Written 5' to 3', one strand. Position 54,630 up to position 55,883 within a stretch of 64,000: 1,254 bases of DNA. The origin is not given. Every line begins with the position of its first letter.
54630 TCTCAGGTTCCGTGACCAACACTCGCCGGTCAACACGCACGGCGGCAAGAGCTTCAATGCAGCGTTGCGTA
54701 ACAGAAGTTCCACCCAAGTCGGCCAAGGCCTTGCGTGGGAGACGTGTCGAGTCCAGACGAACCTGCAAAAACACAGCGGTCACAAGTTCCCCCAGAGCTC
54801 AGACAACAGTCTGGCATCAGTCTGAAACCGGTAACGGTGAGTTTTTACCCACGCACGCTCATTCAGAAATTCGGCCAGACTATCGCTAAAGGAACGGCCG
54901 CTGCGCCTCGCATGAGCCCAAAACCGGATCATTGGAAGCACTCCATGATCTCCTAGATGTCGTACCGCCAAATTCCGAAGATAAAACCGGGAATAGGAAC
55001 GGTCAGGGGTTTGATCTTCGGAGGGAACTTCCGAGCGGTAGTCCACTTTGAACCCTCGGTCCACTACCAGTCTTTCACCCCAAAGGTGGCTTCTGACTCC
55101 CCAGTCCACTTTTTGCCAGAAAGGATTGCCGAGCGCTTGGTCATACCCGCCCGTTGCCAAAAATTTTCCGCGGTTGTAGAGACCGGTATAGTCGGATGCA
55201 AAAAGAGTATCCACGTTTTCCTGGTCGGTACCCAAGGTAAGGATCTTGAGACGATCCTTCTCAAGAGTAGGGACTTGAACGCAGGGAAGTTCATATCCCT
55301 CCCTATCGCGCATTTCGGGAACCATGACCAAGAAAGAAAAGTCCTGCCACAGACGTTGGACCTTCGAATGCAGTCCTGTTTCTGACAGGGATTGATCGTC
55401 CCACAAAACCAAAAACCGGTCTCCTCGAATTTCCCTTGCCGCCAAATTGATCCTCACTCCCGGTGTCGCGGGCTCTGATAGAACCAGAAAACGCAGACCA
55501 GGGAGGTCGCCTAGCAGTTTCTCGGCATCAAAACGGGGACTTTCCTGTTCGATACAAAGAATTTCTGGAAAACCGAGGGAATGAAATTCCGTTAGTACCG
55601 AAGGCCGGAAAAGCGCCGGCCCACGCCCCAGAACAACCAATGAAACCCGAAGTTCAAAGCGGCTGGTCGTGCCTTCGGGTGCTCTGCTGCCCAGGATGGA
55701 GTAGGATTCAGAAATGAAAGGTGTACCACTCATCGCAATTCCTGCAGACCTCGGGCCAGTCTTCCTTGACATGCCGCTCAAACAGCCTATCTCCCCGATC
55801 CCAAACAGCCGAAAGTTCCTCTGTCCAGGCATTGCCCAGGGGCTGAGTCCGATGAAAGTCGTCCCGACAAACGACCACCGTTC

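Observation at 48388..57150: flaA is the terminal gene of an 8.8-kb overlapping operon of sugar-nucleotide and cell-wall enzymes, a candidate undescribed flagellar-filament or cell-wall modification system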

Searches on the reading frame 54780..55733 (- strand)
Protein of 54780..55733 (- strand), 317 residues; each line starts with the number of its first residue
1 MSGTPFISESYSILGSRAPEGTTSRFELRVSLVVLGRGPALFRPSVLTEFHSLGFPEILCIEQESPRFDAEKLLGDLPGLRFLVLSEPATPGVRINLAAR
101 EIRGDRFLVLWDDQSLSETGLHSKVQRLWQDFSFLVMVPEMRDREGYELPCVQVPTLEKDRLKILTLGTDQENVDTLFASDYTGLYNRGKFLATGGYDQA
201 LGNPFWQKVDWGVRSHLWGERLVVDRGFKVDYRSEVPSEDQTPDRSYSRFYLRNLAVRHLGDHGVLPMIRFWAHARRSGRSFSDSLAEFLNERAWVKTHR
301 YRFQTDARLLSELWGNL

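Call 4: search_protein_families(library=pfam, proteins=[window:54780-55733:-], max_evalue=0.01)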
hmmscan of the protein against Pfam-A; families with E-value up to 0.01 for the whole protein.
window:54780-55733:- (317 aa): 0 families

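Call 5: search_protein_families(library=ncbifam, proteins=[window:54780-55733:-], max_evalue=0.01)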
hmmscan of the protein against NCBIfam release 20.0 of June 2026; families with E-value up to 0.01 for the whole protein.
window:54780-55733:- (317 aa): 0 families

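Call 38: search_solved_structures(query=A2, max_evalue=10, show_alignments=2)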
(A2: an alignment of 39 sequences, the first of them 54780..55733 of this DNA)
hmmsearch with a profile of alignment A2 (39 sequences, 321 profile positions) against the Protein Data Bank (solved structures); distinct sequences matched with E-value up to 10: 2.
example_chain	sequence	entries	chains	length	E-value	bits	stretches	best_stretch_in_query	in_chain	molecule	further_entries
4qq0_A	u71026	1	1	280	0.37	12.9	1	57-90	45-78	Adenylate cyclase-like protein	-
5xhw_A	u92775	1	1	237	2.1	10.5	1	41-120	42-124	Putative 6-deoxy-D-mannoheptose pathway protein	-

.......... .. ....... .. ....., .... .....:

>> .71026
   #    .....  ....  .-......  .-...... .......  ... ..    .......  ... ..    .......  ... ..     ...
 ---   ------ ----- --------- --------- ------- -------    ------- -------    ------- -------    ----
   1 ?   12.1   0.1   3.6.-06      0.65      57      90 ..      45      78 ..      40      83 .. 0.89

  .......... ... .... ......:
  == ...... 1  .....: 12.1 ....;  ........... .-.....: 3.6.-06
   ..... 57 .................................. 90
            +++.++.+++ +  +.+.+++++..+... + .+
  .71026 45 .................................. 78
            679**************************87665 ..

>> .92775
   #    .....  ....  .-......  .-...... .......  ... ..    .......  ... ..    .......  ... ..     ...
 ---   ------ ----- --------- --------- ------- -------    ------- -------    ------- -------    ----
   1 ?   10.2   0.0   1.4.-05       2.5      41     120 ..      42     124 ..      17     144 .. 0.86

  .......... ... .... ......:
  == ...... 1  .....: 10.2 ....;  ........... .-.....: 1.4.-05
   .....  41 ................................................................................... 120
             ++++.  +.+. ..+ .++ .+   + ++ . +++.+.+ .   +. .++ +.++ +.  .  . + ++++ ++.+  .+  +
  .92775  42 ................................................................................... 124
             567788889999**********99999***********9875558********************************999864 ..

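Call 39: search_protein_families(library=pfam, alignment_id=A2, max_evalue=1)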
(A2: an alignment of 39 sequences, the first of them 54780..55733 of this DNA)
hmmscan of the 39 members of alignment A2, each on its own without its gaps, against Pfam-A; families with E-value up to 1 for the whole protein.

A. member 1, window:54780-55733:- (317 aa): 0 families

B. families by the number of members that match (of 39 scanned): 5 families
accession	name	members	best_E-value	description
PF00535.33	Glycos_transf_2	9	0.00025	Glycosyl transferase family 2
PF12804.13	NTP_transf_3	6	0.005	MobA-like NTP transferase domain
PF13641.12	Glyco_tranf_2_3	1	0.0015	Glycosyltransferase like family 2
PF04214.18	DUF411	1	0.026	Protein of unknown function, DUF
PF12539.13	Csm1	1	0.096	Chromosome segregation protein Csm1/Pcs1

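Call 54: find_homologous_proteins(query=window:54780-55733:-, max_evalue=0.001)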
Query window:54780-55733:- (317 aa): 50 proteins with E <= 0.001 among 2170 candidates.
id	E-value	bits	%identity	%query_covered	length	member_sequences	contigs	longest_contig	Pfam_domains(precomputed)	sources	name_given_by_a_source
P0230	3.9e-147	508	71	100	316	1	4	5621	-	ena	-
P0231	1.7e-143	496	68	100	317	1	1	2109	-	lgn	-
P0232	8.9e-141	487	68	100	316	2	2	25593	-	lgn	-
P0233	1.3e-138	480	68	100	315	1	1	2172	-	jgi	-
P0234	4.0e-138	478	66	100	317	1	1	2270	-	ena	-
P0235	8.6e-138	477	66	99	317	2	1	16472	-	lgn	-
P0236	2.9e-136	472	66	100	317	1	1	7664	-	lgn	-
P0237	3.9e-136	472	66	100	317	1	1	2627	-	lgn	-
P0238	4.6e-136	471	66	99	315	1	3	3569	-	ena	-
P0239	1.3e-135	470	66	100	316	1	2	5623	-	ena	-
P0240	3.3e-134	465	66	100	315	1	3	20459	-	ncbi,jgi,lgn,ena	-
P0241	3.6e-134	465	65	100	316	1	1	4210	-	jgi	jgi:hypothetical protein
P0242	1.4e-132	460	65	100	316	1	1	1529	-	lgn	-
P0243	3.7e-131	455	66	96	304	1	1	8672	-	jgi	jgi:hypothetical protein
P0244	4.1e-130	452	64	100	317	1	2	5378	-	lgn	-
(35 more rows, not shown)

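Call 65: predict_structure(alignment_id=A5)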
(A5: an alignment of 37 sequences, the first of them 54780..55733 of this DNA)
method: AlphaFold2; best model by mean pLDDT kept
length: 317 residues; sequences in the alignment: 37
mean_pLDDT: 84.6   pTM: 0.86
mean pLDDT of the five models: 84.6, 80.4, 79.6, 79.1, 74.4
residues with pLDDT >= 90: 137; 70-90: 134; 50-70: 40; < 50: 6
segments of 3 or more residues with pLDDT < 50: 1-4
pLDDT, mean of each block of 10 residues (from residue 1): 53 80 68 89 90 90 86 91 92 96 93 83 77 90 88 70 66 73 94 93 91 91 86 89 85 88 91 86 93 94 83 60
secondary structure, 60 per line:
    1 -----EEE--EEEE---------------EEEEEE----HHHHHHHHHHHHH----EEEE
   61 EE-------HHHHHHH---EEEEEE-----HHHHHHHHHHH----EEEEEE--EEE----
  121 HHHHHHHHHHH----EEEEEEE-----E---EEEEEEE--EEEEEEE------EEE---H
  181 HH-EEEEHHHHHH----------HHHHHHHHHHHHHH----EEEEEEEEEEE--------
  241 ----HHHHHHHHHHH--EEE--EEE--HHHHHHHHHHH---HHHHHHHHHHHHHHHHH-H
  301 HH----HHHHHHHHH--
elements in order: E6-8 E11-14 E30-35 H40-52 E57-62 H70-76 E80-85 H91-101 E106-111 E114-116 H121-131 E136-142 E152-158 E161-167 E174-176 E184-187 H188-193 H204-217 E222-232 H245-255 E258-260 E263-265 H268-278 H282-298 H307-315

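Call 67: fold_search(model_id=the predicted structure, library=pdb)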
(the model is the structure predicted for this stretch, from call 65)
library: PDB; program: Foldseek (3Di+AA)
matches with E <= 10: 1493; with E <= 0.001: 318
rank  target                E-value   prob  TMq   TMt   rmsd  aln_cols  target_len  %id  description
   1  6e7i_A                9.6e-13  1.00  0.51  0.35  11.0       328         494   12  Human ppGalNAcT2 I253A/L310A Mutant with EA2 and UDP (released 2020-01-29)
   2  4d11_B                1.7e-12  1.00  0.57  0.40   9.1       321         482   14  GalNAc-T2 crystal soaked with UDP-5SGalNAc, mEA2 peptide and manganese (Lower resolution dataset) (released 2014-05-28)
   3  6nqt_E                2.0e-12  1.00  0.54  0.38   9.5       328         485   15  GalNac-T2 soaked with UDP-sugar (released 2020-01-29)
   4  5nqa_B                2.6e-12  1.00  0.59  0.38   8.9       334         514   12  Crystal structure of GalNAc-T4 in complex with the monoglycopeptide 3 (released 2017-12-20)
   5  4d0t_F                2.6e-12  1.00  0.53  0.37  10.4       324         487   13  GalNAc-T2 crystal soaked with UDP-GalNAc, EA2 peptide and manganese (released 2014-05-28)
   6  2ffu_A                2.7e-12  1.00  0.56  0.38   7.8       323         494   13  Crystal Structure of Human ppGalNAcT-2 complexed with UDP and EA2 (released 2006-01-31)
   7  6h0b_A                3.1e-12  1.00  0.58  0.38   6.5       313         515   13  Crystal structure of the human GalNAc-T4 in complex with UDP, manganese and the diglycopeptide 6. (released 2018-10-10)
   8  4d0t_A                3.3e-12  1.00  0.56  0.38   7.8       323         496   14  GalNAc-T2 crystal soaked with UDP-GalNAc, EA2 peptide and manganese (released 2014-05-28)
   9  6e4q_A                3.9e-12  1.00  0.59  0.39   7.7       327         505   12  Crystal Structure of the Drosophila Melanogaster Polypeptide N-Acetylgalactosaminyl Transferase PGANT9A in Complex wit (released 2018-09-12)
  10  6s22_A                3.9e-12  1.00  0.55  0.35   9.9       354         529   12  Crystal structure of the TgGalNAc-T3 in complex with UDP, manganese and FGF23c (released 2019-12-25)
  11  8uje                  4.7e-12  1.00  0.64  0.41   7.8       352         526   14  X-ray crystal structure of Toxoplasma gondii GalNAc-T3 in complex with UDP-GalNAc, Mn2+, and Muc5AC-3,13 (released 2024-05-15)
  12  4d11_C                4.7e-12  1.00  0.57  0.43   9.1       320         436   14  GalNAc-T2 crystal soaked with UDP-5SGalNAc, mEA2 peptide and manganese (Lower resolution dataset) (released 2014-05-28)
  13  8uhv                  5.4e-12  1.00  0.63  0.41   7.9       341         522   15  X-ray crystal structure of Toxoplasma gondii Apo GalNAc-T3 (released 2024-05-15)
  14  5ndf_E                5.4e-12  1.00  0.53  0.36  10.4       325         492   14  Small-molecule inhibition of ppGalNAc-Ts selectively reduces mucin-type O-glycosylation (released 2017-11-01)
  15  6egs_A                5.7e-12  1.00  0.56  0.40   9.1       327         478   13  Crystal structure of the GalNAc-T2 F104S mutant in complex with UDP-GalNAc (released 2018-04-11)
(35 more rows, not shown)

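Call 76: search_protein_representatives(alignment_id=A5)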
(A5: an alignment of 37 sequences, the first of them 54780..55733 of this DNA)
Query: 37 sequences, 316 profile positions. Proteins with E-value up to 0.001 (for the whole library): 707; up to 1e-10: 273; up to 1e-30: 174. The best 150 are listed.
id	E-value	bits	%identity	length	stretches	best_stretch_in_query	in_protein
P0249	5.6e-151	518.6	-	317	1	1-315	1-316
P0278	2.2e-125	434.6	-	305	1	14-315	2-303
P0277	1.7e-119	415.2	-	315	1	1-315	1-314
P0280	4.5e-112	390.8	-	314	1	1-315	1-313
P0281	1.9e-100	352.6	-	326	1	1-315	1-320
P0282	1.1e-88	313.9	-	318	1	1-315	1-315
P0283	1.9e-88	313.2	-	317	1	1-314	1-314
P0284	2.9e-88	312.6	-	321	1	1-314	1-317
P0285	5.2e-88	311.8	-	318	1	1-315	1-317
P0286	2.5e-87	309.5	-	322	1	1-315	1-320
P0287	7.3e-87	308.0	-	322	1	6-314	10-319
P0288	1.7e-86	306.8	-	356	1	1-314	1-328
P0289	1.1e-85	304.2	-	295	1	1-293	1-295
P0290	2.5e-85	302.9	-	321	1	1-315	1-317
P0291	7.1e-81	288.3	-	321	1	8-315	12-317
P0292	1.2e-80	287.5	-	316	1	1-315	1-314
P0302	8.3e-77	274.9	-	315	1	1-314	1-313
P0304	1.3e-76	274.3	-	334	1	1-314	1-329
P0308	1.2e-75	271.1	-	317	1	1-314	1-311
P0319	5.7e-72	259.1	-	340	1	10-315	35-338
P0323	6.7e-71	255.5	-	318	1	1-315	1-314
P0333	2.0e-68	247.4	-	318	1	1-314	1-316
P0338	1.0e-67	245.1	-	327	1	1-314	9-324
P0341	7.3e-67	242.3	-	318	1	1-315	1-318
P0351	1.8e-64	234.4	-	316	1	1-315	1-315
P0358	1.2e-62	228.4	-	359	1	9-315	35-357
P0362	4.5e-61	223.2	-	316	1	1-313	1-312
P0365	1.7e-60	221.3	-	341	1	3-314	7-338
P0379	5.6e-56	206.5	-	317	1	1-315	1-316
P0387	3.7e-53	197.2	-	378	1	1-314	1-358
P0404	1.4e-48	182.2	-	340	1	8-314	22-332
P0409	1.5e-46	175.5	-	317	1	1-315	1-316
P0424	3.0e-41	158.1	-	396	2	85-312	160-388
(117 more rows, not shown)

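Call 95: list_cluster_members(proteins=[P0281, P0288, P0304, P0319, P0338, P0358, P0365, P0387, P0404, P0424])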
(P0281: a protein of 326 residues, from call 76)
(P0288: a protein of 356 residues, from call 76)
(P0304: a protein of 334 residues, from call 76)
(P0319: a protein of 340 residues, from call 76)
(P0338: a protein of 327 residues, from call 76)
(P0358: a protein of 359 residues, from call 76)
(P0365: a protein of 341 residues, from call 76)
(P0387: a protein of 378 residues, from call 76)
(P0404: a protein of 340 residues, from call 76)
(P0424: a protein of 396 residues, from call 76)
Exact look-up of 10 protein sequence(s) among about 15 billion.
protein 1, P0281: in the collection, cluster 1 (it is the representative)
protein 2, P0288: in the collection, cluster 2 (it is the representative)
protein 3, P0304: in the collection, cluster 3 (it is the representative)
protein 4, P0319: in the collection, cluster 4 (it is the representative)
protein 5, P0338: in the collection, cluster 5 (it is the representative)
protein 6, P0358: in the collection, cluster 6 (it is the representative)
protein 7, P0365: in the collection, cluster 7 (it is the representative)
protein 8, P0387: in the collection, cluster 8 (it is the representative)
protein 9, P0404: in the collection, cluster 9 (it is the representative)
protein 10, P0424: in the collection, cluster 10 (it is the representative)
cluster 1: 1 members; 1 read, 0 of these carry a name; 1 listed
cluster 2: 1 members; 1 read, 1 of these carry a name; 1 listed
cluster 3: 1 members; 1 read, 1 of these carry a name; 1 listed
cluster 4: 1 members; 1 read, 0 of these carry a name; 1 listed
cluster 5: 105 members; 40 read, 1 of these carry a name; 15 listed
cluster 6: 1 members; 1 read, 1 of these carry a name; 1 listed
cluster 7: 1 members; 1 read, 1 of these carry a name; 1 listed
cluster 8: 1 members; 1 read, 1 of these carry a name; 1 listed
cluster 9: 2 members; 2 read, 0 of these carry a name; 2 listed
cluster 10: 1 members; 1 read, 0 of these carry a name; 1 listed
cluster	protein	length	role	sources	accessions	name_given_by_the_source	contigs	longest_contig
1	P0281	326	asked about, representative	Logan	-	-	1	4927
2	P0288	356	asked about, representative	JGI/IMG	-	hypothetical protein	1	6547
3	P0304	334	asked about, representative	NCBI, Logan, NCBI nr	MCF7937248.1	MAG: hypothetical protein K9L68_01475 [Spirochaetales bacterium] | hypothetical protein [Spirochaetales bacterium]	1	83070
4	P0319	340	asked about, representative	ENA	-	-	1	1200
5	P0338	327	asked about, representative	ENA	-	-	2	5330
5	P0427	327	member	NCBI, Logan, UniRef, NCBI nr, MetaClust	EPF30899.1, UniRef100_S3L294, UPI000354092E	hypothetical protein HMPREF9194_01225 [Treponema maltophilum ATCC 51939] | Glycosyltransferase 2-like domain-containing protein n=2 Tax=Treponema maltophilum ... | status=active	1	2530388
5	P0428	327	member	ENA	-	-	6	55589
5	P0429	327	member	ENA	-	-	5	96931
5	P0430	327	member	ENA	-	-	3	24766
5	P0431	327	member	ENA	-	-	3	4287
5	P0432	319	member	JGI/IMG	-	-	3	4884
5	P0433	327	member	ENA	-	-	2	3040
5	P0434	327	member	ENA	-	-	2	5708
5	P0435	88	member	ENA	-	-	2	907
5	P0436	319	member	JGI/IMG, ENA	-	-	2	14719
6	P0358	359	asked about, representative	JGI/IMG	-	hypothetical protein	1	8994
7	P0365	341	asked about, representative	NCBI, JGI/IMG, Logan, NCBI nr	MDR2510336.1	MAG: hypothetical protein LBC77_06805 [Spirochaetaceae bacterium] | hypothetical protein | hypothetical protein [Spirochaetaceae bacterium]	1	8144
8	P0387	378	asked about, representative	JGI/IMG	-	hypothetical protein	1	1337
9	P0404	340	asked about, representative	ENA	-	-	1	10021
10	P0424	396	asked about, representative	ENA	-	-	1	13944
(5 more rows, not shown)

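Call 96: find_encoding_contigs(protein=P0427, flank=10000, max_places=2)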
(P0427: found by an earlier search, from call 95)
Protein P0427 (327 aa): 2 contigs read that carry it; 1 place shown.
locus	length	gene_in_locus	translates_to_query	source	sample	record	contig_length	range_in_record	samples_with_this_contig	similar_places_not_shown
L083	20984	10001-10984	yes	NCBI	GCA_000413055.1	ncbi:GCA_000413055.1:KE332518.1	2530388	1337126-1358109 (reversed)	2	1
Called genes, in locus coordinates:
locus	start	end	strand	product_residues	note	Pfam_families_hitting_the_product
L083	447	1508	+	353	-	PF00579:tRNA-synt_1b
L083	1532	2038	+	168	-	PF00692:dUTPase, PF22769:DCD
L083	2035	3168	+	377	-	PF03739:LptF_LptG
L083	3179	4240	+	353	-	PF03739:LptF_LptG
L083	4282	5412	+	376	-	PF01702:TGT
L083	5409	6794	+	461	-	PF02985:HEAT (faint), PF13646:HEAT_2 (weak), PF18991:DUF5724 (faint), PF03130:HEAT_PBS (faint), PF13646:HEAT_2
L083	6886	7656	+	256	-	PF00753:Lactamase_B, PF19583:ODP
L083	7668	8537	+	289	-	PF00015:MCPsignal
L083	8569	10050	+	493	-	-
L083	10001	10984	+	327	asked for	-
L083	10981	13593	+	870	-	PF02348:CTP_transf_3, PF13489:Methyltransf_23, PF08241:Methyltransf_11, PF08242:Methyltransf_12, PF13649:Methyltransf_25, PF13847:Methyltransf_31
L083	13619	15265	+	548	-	PF02655:ATP-grasp_3 (weak), PF07478:Dala_Dala_lig_C (weak), PF02786:CPSase_L_D2 (weak), PF13535:ATP-grasp_4, PF18603:LAL_C2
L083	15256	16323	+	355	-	PF01520:Amidase_3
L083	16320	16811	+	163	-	PF10646:Germane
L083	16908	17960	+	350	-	PF04620:FlaA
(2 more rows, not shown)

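Call 97: list_cluster_members(proteins=[P0292, P0302, P0308, P0323, P0333, P0341, P0351, P0362, P0379, P0409])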
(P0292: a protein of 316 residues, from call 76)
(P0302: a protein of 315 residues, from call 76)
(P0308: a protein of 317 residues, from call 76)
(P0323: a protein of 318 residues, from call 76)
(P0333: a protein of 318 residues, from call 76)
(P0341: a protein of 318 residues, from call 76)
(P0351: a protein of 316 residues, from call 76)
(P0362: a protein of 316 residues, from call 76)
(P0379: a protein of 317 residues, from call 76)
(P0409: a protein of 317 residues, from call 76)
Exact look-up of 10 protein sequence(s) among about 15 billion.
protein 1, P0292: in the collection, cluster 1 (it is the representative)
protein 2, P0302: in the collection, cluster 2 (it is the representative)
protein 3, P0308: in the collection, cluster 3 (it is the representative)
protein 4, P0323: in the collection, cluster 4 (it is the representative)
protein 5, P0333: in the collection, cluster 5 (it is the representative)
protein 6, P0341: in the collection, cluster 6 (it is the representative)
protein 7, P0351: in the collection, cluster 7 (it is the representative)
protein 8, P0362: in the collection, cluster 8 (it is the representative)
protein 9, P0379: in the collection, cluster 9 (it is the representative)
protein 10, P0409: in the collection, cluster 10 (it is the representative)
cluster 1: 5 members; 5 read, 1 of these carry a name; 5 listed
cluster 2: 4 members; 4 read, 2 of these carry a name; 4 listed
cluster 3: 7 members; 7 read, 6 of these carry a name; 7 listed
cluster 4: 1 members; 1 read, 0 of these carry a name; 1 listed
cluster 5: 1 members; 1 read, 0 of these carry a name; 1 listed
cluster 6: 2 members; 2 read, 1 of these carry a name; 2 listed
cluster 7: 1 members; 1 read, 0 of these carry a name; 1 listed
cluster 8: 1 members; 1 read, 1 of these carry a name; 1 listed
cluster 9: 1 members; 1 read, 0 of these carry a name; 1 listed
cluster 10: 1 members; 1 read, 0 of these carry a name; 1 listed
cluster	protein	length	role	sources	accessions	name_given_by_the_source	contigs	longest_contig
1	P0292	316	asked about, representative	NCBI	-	-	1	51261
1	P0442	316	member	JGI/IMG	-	hypothetical protein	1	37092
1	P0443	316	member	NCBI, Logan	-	-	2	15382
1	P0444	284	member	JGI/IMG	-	-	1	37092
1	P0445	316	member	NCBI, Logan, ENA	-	-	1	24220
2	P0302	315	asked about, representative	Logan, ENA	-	-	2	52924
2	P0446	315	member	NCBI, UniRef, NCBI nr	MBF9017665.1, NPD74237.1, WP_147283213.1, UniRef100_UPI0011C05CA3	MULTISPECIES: hypothetical protein [unclassified Oceanispirochaeta] | hypothetical protein n=1 Tax=unclassified Oceanispirochaeta TaxID=2635722 ...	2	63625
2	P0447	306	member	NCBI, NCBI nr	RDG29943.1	hypothetical protein DV872_19240 [Oceanispirochaeta sp. M1]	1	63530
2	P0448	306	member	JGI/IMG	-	-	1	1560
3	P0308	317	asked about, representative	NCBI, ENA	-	-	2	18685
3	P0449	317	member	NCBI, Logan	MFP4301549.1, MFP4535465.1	MAG: hypothetical protein ACLFQZ_05935 [Spirochaetaceae bacterium]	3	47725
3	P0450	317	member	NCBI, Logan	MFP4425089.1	MAG: hypothetical protein ACLFPP_01435 [Spirochaetaceae bacterium]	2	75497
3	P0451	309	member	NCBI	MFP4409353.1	MAG: hypothetical protein ACLFPW_12610, partial [Spirochaetaceae bacterium]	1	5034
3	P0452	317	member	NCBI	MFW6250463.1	MAG: hypothetical protein ACOC47_05100 [Alkalispirochaetaceae bacterium]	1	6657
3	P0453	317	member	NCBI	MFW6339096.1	MAG: hypothetical protein ACOC25_09210 [Alkalispirochaetaceae bacterium]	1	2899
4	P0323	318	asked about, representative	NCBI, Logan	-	-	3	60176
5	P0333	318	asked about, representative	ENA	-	-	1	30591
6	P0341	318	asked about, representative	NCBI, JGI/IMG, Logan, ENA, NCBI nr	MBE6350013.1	MAG: hypothetical protein E7062_04610 [Spirochaetaceae bacterium] | hypothetical protein [Spirochaetaceae bacterium]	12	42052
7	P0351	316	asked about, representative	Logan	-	-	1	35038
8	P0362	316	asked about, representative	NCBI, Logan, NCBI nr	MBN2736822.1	MAG: hypothetical protein JXR70_07550 [Spirochaetales bacterium] | hypothetical protein [Spirochaetales bacterium]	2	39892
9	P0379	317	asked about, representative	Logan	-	-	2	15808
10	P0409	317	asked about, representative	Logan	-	-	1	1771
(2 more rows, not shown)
